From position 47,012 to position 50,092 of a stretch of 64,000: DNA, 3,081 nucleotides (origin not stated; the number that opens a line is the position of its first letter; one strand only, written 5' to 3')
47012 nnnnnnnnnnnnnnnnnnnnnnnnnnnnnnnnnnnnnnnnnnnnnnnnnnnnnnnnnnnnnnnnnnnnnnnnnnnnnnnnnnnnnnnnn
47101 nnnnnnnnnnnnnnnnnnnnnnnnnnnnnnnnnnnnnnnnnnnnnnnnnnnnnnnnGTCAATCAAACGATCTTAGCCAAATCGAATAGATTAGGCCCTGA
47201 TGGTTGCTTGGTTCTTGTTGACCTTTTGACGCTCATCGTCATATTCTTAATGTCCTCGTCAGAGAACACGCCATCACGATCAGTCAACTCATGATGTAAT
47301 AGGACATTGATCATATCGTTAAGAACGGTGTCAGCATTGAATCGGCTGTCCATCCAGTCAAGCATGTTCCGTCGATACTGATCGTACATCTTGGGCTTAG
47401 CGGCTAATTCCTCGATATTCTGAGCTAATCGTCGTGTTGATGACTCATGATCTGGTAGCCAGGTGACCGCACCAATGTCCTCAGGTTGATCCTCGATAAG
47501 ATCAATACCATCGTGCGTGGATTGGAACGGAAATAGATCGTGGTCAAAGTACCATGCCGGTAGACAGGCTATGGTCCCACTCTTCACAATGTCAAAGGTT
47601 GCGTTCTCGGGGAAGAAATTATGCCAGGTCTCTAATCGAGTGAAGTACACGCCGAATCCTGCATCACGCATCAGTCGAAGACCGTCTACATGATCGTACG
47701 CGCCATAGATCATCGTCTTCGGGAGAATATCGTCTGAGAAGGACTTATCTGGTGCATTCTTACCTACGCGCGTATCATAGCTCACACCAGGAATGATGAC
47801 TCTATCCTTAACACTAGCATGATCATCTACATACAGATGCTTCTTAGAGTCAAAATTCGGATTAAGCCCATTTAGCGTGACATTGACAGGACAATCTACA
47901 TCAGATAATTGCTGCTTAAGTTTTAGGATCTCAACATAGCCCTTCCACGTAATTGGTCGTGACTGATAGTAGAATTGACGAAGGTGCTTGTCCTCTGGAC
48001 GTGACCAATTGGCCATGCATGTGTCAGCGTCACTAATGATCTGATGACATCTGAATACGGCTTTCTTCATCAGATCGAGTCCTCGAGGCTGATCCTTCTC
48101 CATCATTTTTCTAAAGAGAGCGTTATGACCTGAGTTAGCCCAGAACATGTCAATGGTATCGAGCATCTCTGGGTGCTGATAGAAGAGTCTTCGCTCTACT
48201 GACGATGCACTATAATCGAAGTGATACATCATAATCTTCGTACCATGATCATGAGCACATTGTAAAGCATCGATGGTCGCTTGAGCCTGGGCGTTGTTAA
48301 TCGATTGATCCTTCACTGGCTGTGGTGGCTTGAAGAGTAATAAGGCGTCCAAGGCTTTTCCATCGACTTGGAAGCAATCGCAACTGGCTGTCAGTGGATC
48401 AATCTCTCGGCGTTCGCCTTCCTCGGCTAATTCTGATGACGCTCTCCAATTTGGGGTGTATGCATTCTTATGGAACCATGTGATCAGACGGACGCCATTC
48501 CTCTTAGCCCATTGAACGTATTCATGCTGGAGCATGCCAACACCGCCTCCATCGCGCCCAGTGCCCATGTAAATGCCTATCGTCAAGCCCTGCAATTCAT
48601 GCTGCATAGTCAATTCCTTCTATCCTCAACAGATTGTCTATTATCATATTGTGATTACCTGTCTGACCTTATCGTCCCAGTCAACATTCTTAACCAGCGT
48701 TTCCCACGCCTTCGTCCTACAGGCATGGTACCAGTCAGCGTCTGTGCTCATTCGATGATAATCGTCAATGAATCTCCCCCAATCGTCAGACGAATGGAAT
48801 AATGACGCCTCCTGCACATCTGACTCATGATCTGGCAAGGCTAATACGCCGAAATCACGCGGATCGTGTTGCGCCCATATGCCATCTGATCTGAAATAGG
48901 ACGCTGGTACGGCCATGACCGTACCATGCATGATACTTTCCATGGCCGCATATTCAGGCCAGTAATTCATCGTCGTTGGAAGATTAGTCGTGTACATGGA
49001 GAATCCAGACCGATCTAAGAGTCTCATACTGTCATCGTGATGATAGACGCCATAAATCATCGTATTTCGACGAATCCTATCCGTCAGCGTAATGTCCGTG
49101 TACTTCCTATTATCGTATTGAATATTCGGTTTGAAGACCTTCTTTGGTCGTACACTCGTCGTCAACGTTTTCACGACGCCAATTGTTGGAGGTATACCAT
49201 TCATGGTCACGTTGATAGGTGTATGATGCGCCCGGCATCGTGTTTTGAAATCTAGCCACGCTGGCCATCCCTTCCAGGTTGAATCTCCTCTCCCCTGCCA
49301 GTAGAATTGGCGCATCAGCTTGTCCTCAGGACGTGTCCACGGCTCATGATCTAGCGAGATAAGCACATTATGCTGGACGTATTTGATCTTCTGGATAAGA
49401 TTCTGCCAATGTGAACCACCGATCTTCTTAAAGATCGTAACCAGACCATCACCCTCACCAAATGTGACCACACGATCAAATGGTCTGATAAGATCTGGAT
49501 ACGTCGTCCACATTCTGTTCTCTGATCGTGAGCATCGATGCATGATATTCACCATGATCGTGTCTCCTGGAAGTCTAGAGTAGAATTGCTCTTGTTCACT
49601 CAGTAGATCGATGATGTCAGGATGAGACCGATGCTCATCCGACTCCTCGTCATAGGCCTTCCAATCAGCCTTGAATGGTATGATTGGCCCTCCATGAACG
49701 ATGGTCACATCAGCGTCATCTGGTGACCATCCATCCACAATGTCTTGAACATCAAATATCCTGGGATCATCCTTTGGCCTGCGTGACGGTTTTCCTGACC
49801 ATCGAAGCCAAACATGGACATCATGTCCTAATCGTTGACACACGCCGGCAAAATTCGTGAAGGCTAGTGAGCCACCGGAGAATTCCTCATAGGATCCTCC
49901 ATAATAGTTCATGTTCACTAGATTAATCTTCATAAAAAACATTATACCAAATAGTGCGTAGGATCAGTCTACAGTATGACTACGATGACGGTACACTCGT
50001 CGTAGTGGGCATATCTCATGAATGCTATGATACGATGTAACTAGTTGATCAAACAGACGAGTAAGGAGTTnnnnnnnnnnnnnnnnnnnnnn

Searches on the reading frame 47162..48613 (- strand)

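Call 23: search_protein_families(library=pfam, proteins=[window:47162-48613:-], max_evalue=0.001)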
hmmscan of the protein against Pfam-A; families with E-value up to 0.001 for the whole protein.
window:47162-48613:- (483 aa): 0 families

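Call 25: search_protein_families(library=phrogs, proteins=[window:47162-48613:-], max_evalue=0.001)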
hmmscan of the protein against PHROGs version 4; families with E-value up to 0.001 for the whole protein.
window:47162-48613:- (483 aa): 1 family
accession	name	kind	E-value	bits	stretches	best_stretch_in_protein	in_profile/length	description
phrog_2888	-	other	8.4e-15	55.8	1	11-438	5-409/421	alpha-glucosyltransferase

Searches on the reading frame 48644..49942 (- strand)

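Call 23: search_protein_families(library=pfam, proteins=[window:48644-49942:-], max_evalue=0.001)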
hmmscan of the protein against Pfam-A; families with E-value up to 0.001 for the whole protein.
window:48644-49942:- (432 aa): 0 families

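Call 25: search_protein_families(library=phrogs, proteins=[window:48644-49942:-], max_evalue=0.001)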
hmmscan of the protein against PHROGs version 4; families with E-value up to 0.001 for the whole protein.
window:48644-49942:- (432 aa): 1 family
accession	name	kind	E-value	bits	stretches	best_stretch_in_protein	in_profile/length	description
phrog_2888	-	other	1.2e-05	25.6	1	207-343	197-330/421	alpha-glucosyltransferase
